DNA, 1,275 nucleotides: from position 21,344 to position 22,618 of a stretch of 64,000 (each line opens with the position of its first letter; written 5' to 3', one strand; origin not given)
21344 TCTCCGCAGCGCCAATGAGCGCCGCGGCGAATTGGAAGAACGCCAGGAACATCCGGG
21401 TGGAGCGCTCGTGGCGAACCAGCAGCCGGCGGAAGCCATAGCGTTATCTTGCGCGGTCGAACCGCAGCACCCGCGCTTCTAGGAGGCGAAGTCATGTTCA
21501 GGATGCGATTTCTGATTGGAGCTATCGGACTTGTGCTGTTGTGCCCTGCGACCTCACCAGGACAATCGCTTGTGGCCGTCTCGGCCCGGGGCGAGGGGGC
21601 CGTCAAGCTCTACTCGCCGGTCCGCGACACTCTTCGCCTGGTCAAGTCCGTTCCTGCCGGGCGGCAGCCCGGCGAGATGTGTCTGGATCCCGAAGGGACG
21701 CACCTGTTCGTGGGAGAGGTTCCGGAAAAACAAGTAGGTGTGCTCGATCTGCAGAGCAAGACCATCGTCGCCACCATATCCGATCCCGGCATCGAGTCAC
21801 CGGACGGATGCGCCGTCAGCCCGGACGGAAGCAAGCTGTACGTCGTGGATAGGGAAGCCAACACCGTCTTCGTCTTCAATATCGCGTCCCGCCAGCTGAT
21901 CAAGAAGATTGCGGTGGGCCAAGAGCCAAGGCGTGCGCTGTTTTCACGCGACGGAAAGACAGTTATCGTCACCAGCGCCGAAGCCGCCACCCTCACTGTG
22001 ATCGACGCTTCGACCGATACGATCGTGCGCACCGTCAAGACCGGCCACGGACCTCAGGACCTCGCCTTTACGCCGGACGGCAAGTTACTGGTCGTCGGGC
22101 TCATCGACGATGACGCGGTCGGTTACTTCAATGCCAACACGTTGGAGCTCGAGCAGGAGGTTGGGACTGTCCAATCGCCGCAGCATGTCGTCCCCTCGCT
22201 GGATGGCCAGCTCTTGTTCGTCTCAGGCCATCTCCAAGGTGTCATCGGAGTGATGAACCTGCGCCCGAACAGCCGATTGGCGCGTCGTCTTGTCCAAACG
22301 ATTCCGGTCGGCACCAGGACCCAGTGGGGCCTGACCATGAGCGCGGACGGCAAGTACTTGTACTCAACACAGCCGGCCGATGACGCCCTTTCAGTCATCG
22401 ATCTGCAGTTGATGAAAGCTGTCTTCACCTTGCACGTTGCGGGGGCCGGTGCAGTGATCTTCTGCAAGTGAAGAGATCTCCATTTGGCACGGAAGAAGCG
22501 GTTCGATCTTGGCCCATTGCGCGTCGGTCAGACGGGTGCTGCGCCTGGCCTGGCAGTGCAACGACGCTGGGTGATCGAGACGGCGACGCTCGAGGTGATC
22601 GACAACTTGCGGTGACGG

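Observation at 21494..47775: Three colinear secreted YVTN beta-propeller paralogs, each paired with a hydrolase operon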

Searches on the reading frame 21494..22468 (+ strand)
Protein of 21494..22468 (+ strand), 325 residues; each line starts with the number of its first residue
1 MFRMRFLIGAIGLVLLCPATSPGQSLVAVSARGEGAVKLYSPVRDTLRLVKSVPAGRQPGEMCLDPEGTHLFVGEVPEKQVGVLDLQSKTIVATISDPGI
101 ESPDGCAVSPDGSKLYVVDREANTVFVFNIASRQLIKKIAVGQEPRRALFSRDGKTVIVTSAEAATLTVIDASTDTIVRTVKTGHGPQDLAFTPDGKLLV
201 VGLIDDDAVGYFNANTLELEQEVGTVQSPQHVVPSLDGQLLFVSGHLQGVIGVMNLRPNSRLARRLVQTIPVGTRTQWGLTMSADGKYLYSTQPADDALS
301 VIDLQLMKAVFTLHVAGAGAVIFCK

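Call 6: search_protein_families(library=pfam, proteins=[window:21494-22468:+], max_evalue=0.01)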
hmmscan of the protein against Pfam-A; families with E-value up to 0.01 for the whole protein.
window:21494-22468:+ (325 aa): 21 families
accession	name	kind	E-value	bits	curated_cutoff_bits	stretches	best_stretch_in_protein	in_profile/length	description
PF10282.15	Lactonase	-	9e-18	65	21.7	1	107-174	250-322/344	Lactonase, 7-bladed beta-propeller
PF25174.1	Beta-prop_THOC3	-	1.3e-17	64.2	305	1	151-314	55-210/272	THOC3 beta-propeller domain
PF23414.1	Beta-prop_EML_2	-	1.8e-16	60.7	90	2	123-215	20-111/266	Echinoderm microtubule-associated protein second beta-propeller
PF21783.3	YNCE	-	8.8e-16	58.6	27.1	2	67-146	252-329/339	YNCE-like beta-propeller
PF02239.22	Cytochrom_D1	-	5.9e-12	45.2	25.5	2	149-229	42-121/368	Cytochrome D1 heme domain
PF08450.18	SGL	-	5.4e-07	29.9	26.3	1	24-134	52-168/246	SMP-30/Gluconolactonase/LRE-like region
PF24796.1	WDR55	-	1.1e-06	28.4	200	0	143-185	54-95/296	WDR55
PF24814.1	WD40_Prp19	-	4.9e-06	26.2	320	1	77-203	27-154/281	Prp19 WD40 domain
PF24817.1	WD40_WDHD1_1st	-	5.8e-06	26.1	109.9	1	46-140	168-261/291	WDHD1 first WD40 domain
PF25168.1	Beta-prop_WDR36-Utp21_2nd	-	5.5e-05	23.1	84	1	123-205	179-261/335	WDR36/Utp21 second beta-propeller domain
PF25172.1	Beta-prop_WDR3_2nd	-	6.9e-05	22.6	140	1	115-220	12-115/293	WDR3 second beta-propeller domain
PF00400.38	WD40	-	0.00011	23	27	0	182-205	5-30/39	WD domain, G-beta repeat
PF23393.2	Beta-prop_WDR90_POC16_2nd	-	0.00036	20.3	60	0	158-315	9-168/291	WDR90/POC16, second beta-propeller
PF16819.11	DUF5074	-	0.0004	20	27.2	1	105-220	103-219/353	Domain of unknown function (DUF5074)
PF01731.26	Arylesterase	-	0.00095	19.8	21.3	0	99-130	52-83/86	Arylesterase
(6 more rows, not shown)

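Call 7: search_protein_families(library=ncbifam, proteins=[window:21494-22468:+], max_evalue=0.01)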
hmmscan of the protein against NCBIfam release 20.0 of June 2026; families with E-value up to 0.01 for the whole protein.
window:21494-22468:+ (325 aa): 13 families
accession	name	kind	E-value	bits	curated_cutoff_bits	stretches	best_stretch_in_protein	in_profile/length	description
TIGR03866.1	PQQ_ABC_repeats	subfamily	1.8e-37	129.1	287.3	3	22-177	50-201/310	PQQ-dependent catabolism-associated beta-propeller protein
TIGR02276.1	beta_rpt_yvtn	repeat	4.3e-27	93.8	27.85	2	110-151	1-42/42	beta-propeller repeat protein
NF052340.1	hydrazine_beta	equivalog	6.7e-25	87.9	560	1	59-214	35-188/372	hydrazine synthase subunit beta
NF052460.1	L-NosZ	equivalog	2.4e-21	75.8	700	1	52-240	82-271/480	clade III lactonase-type nitrous-oxide reductase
NF052342.1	hydrazine_BC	exception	2.8e-19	68.8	1250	1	102-197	40-135/690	hydrazine synthase subunit beta-gamma fusion subunit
NF052280.1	7_blade_YncE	equivalog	7.8e-18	64.4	400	1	108-202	223-316/338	7-bladed beta-propeller protein YncE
NF008258.1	PRK11028.1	equivalog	2.7e-10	39.9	370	1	107-306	42-260/330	6-phosphogluconolactonase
NF048007.1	MmpL3Stblzr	equivalog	1.4e-09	37.6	600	1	58-254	134-334/366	MmpL3/TtfA transport complex stabilizer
TIGR03907.1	QH_beta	equivalog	1.5e-09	37.5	223.2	1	72-161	5-99/338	quinohemoprotein amine dehydrogenase subunit beta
NF038117.1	choice_anch_I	subfamily_domain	1.6e-06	27.3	300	0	65-160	7-112/458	choice-of-anchor I family protein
NF053768.1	CIS12_fam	equivalog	3.6e-06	25.9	860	1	101-208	86-191/715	CIS12 family contractile injection system protein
TIGR02800.1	propeller_TolB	equivalog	0.0062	15.5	343.15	0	79-201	215-339/418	Tol-Pal system beta propeller repeat protein TolB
NF038015.2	AztD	exception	0.009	14.8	400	0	156-198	236-278/356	zinc metallochaperone AztD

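Call 24: find_homologous_proteins(query=window:21494-22468:+, max_evalue=1e-40)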
Query window:21494-22468:+ (325 aa): 19 proteins with E <= 1e-40 among 8000 candidates.
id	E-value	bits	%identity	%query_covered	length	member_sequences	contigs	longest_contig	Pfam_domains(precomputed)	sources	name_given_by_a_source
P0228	1.7e-204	696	98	100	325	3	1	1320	PF22494.4,PF10282.16,PF25174.2,PF24814.2,PF23381.2,PF25175.2,PF21783.3,PF02239.23,PF24796.2,PF08450.19,PF23414.2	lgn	-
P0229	1.2e-163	562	79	100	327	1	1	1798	PF22494.4,PF10282.16,PF25174.2,PF23381.2,PF21783.3,PF02239.23,PF08450.19,PF23414.2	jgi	jgi:YVTN family beta-propeller protein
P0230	6.1e-162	556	76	99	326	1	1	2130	PF22494.4,PF10282.16,PF25174.2,PF23381.2,PF21783.3,PF02239.23,PF23414.2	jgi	jgi:YVTN family beta-propeller protein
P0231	7.4e-159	546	81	94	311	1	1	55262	PF25174.2,PF24814.2,PF23381.2,PF21783.3,PF02239.23,PF24796.2,PF08450.19,PF22494.4,PF10282.16,PF24807.2,PF00400.39,PF23414.2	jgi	jgi:YVTN family beta-propeller protein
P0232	6.5e-154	530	78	92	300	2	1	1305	PF25168.2,PF25174.2,PF24814.2,PF23381.2,PF01731.27,PF21783.3,PF02239.23,PF24796.2,PF08450.19,PF22494.4,PF10282.16,PF16819.12,PF04053.21,PF23414.2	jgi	jgi:YVTN family beta-propeller protein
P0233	1.2e-151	522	74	100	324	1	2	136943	PF22494.4,PF10282.16,PF25174.2,PF24814.2,PF23381.2,PF21783.3,PF02239.23,PF08450.19,PF23414.2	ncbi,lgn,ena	-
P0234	1.3e-149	516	76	94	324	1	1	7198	PF22494.4,PF10282.16,PF25174.2,PF23381.2,PF01731.27,PF21783.3,PF02239.23,PF08450.19,PF23414.2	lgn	-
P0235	6.6e-142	490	66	100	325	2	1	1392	PF22494.4,PF10282.16,PF25174.2,PF23381.2,PF21783.3,PF24817.2,PF02239.23,PF00400.39,PF24796.2,PF08450.19,PF23414.2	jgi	jgi:YVTN family beta-propeller protein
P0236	2.5e-123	429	82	72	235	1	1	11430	PF22494.4,PF10282.16,PF25174.2,PF23381.2,PF21783.3,PF02239.23,PF23414.2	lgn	-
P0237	1.1e-87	312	48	98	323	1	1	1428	PF22494.4,PF25168.2,PF10282.16,PF25174.2,PF23381.2,PF21783.3,PF02239.23,PF23749.2,PF08450.19,PF23414.2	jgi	jgi:YVTN family beta-propeller protein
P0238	6.2e-86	306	51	89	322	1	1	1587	PF25168.2,PF25174.2,PF24814.2,PF23381.2,PF25173.2,PF12894.14,PF25175.2,PF21783.3,PF24817.2,PF02239.23,PF24796.2,PF08450.19,PF22494.4,PF10282.16,PF25172.2,PF24807.2,PF25460.2,PF23749.2,PF23414.2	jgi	jgi:YVTN family beta-propeller protein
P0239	8.1e-86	306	51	89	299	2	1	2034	PF22494.4,PF10282.16,PF25174.2,PF23381.2,PF12894.14,PF21783.3,PF02239.23,PF24796.2,PF23749.2,PF08450.19,PF23414.2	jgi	-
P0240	1.4e-85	305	51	87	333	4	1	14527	PF25168.2,PF25174.2,PF24814.2,PF23381.2,PF12894.14,PF25175.2,PF21783.3,PF24817.2,PF02239.23,PF24796.2,PF08450.19,PF22494.4,PF10282.16,PF25172.2,PF24807.2,PF25460.2,PF23749.2,PF23414.2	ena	-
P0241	2.0e-85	305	48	93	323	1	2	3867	PF25168.2,PF25174.2,PF24814.2,PF23381.2,PF12894.14,PF21783.3,PF02239.23,PF24796.2,PF22494.4,PF10282.16,PF23749.2,PF23414.2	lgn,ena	-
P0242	6.5e-73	264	45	90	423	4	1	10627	PF22494.4,PF10282.16,PF25174.2,PF23381.2,PF12894.14,PF21783.3,PF02239.23,PF00400.39,PF08450.19,PF23414.2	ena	-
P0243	1.1e-71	260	44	95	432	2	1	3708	PF25168.2,PF25174.2,PF24814.2,PF23381.2,PF01731.27,PF12894.14,PF25175.2,PF21783.3,PF02239.23,PF08450.19,PF22494.4,PF10282.16,PF25172.2,PF00400.39,PF23414.2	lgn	-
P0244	1.9e-69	252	42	99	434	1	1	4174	PF22494.4,PF23393.3,PF10282.16,PF25174.2,PF23381.2,PF01731.27,PF21783.3,PF02239.23,PF08450.19,PF23414.2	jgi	jgi:YVTN family beta-propeller protein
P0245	7.0e-68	247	42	94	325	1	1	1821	PF25174.2,PF24814.2,PF23381.2,PF21783.3,PF24817.2,PF02239.23,PF07676.19,PF08450.19,PF22494.4,PF10282.16,PF16819.12,PF23414.2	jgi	-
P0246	4.3e-65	238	47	78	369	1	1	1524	PF25168.2,PF10282.16,PF25174.2,PF23381.2,PF12894.14,PF21783.3,PF02239.23,PF08450.19,PF23414.2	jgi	jgi:YVTN family beta-propeller protein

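Call 25: find_encoding_contigs(protein=P0233, flank=8000, max_places=2)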
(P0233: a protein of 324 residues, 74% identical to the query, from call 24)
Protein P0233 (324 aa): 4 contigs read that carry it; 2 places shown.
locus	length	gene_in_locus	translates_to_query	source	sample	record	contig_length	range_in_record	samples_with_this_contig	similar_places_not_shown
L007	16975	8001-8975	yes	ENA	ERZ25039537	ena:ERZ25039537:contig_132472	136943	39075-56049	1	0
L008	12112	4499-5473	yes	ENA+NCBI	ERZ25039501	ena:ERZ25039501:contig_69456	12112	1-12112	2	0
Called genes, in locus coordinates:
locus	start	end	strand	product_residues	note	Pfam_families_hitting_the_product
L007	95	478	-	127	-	PF00072:Response_reg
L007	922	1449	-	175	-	PF17032:Zn_ribbon_15 (faint), PF18912:DZR_2 (faint), PF12773:DZR, PF13240:Zn_Ribbon_1 (faint), PF13248:Zn_ribbon_3 (faint)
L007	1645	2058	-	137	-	-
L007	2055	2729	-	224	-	PF04542:Sigma70_r2, PF04545:Sigma70_r4, PF08281:Sigma70_r4_2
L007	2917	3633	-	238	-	PF08922:DUF1905, PF13376:OmdA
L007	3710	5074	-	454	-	PF12708:Pect-lyase_RHGA_epim, PF00295:Glyco_hydro_28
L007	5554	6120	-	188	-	PF13548:DUF4126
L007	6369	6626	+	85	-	-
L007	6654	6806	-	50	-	-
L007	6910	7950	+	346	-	PF25174:Beta-prop_THOC3 (weak)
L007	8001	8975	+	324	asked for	PF10282:Lactonase (faint), PF08450:SGL (faint), PF21783:YNCE, PF22494:choice_anch_I (faint), PF24814:WD40_Prp19 (faint), PF23381:Beta-prop_IFT122_1st (faint), PF25174:Beta-prop_THOC3, PF23414:Beta-prop_EML_2 (weak), +1 more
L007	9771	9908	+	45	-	-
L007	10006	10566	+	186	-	-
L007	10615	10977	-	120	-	-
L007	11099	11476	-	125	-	-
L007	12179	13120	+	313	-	-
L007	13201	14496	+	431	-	PF03033:Glyco_transf_28 (faint), PF00201:UDPGT, PF04101:Glyco_tran_28_C, PF06722:EryCIII-like_C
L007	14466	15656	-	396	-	PF08532:Glyco_hydro_42M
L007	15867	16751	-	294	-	PF14871:GHL6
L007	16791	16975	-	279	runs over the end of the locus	-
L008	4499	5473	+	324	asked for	PF10282:Lactonase (faint), PF08450:SGL (faint), PF21783:YNCE, PF22494:choice_anch_I (faint), PF24814:WD40_Prp19 (faint), PF23381:Beta-prop_IFT122_1st (faint), PF25174:Beta-prop_THOC3, PF23414:Beta-prop_EML_2 (weak), +1 more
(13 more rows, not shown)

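Call 26: find_encoding_contigs(protein=P0231, flank=8000, max_places=2)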
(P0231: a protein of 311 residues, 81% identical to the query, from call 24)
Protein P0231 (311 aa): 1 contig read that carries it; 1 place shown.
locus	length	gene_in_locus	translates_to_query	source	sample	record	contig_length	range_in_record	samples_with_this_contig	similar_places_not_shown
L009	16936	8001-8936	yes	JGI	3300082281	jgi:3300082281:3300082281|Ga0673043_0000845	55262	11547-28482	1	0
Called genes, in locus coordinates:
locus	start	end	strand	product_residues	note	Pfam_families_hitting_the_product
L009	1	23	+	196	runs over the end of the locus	PF02669:KdpC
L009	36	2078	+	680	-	PF00122:E1-E2_ATPase, PF00702:Hydrolase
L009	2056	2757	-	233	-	PF00072:Response_reg, PF00486:Trans_reg_C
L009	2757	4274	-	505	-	PF13493:DUF4118, PF00512:HisKA, PF02518:HATPase_c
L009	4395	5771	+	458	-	PF02368:Big_2 (faint), PF05048:NosD, PF13229:Beta_helix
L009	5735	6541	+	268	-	-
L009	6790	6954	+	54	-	-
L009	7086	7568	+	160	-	-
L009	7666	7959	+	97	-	-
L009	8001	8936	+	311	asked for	PF00400:WD40 (faint), PF24814:WD40_Prp19 (weak), PF25174:Beta-prop_THOC3, PF10282:Lactonase (weak), PF23381:Beta-prop_IFT122_1st (weak), PF23414:Beta-prop_EML_2, PF21783:YNCE, PF25174:Beta-prop_THOC3, +5 more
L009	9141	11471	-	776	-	PF12704:MacB_PCD, PF02687:FtsX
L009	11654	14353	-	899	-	PF12704:MacB_PCD, PF02687:FtsX, PF12704:MacB_PCD, PF02687:FtsX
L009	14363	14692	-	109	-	PF03551:PadR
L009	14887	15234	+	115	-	PF03551:PadR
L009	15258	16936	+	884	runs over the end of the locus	PF12704:MacB_PCD, PF02687:FtsX, PF12704:MacB_PCD, PF02687:FtsX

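Call 27: find_encoding_contigs(protein=P0240, flank=8000, max_places=2)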
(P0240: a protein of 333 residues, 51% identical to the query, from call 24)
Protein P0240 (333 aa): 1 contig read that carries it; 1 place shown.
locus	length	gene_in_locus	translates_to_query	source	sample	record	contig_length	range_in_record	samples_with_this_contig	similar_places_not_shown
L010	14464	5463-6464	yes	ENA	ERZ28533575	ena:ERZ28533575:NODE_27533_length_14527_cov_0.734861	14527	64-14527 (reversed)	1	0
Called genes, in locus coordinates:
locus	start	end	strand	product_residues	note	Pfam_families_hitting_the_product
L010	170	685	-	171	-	PF00080:Sod_Cu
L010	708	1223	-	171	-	-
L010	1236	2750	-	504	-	PF10162:G8, PF24606:CEMIP_beta-hel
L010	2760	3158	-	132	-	-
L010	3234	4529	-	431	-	PF00672:HAMP, PF00512:HisKA, PF02518:HATPase_c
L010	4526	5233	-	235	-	PF00072:Response_reg, PF00486:Trans_reg_C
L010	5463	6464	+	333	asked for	PF08450:SGL (weak), PF23381:Beta-prop_IFT122_1st, PF24814:WD40_Prp19 (weak), PF23414:Beta-prop_EML_2, PF25174:Beta-prop_THOC3, PF23749:DUF7165 (weak), PF21783:YNCE (weak), PF10282:Lactonase (weak), +10 more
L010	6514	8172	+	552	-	PF00144:Beta-lactamase, PF11954:DUF3471 (weak)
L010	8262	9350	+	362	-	PF03929:PepSY_TM, PF03413:PepSY (weak)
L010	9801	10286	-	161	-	-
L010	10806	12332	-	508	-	PF01833:TIG (faint)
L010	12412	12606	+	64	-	-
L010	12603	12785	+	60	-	PF02796:HTH_7 (weak)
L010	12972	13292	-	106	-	PF13517:FG-GAP_3 (faint), PF01839:FG-GAP (faint)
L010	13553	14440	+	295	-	PF00069:Pkinase, PF07714:PK_Tyr_Ser-Thr, PF01636:APH (faint)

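Call 54: search_protein_families(library=pfam, proteins=[L007:6910-7947:+], max_evalue=0.00001)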
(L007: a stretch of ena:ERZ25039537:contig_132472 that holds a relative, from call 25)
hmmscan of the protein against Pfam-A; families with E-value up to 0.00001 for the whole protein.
L007:6910-7947:+ (346 aa): 0 families
